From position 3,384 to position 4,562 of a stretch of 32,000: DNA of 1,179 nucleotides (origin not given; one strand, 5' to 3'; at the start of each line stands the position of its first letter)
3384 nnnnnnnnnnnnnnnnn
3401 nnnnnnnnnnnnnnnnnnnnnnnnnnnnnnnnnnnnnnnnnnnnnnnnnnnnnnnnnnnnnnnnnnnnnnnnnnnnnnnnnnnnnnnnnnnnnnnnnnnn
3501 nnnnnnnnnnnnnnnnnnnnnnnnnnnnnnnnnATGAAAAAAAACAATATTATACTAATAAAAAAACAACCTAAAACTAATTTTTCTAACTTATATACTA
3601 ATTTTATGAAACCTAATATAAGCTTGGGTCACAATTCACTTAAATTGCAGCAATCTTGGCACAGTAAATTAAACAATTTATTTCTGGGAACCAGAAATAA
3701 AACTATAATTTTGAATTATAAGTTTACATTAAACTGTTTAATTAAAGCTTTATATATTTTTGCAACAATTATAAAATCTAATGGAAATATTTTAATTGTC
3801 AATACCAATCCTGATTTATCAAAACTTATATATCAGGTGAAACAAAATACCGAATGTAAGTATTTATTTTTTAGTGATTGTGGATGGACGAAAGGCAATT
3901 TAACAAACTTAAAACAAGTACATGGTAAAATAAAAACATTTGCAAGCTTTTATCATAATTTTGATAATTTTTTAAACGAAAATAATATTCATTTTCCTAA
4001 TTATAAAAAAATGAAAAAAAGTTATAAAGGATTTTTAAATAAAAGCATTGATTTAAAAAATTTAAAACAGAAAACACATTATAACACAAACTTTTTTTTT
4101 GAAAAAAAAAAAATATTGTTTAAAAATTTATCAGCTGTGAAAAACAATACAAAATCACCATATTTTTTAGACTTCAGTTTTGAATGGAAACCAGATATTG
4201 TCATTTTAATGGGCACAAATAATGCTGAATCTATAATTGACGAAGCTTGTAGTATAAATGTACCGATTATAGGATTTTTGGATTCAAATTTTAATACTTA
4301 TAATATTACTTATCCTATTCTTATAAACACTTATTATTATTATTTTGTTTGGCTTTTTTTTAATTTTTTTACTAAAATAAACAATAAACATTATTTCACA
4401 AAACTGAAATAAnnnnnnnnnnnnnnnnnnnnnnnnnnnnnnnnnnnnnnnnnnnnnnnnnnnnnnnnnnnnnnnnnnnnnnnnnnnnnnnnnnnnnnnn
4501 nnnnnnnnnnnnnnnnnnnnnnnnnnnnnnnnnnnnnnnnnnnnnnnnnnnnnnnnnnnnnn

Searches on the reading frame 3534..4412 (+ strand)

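Call 9: search_protein_families(library=pfam, proteins=[window:3534-4412:+], max_evalue=1)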
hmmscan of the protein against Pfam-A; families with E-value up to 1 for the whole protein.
window:3534-4412:+ (292 aa): 4 families
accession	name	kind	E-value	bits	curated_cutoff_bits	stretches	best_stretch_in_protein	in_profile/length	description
PF00318.25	Ribosomal_S2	-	2.2e-24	86.3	26.1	2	30-151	7-126/216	Ribosomal protein S2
PF10655.14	DUF2482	-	0.006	17.6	25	1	87-152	14-80/97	Hypothetical protein of unknown function (DUF2482)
PF11388.13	DotA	-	0.0087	16.7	25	1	94-177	13-96/105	Phagosome trafficking protein DotA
PF16653.10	Sacchrp_dh_C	-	0.096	13.2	31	1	131-244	23-76/265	Saccharopine dehydrogenase C-terminal domain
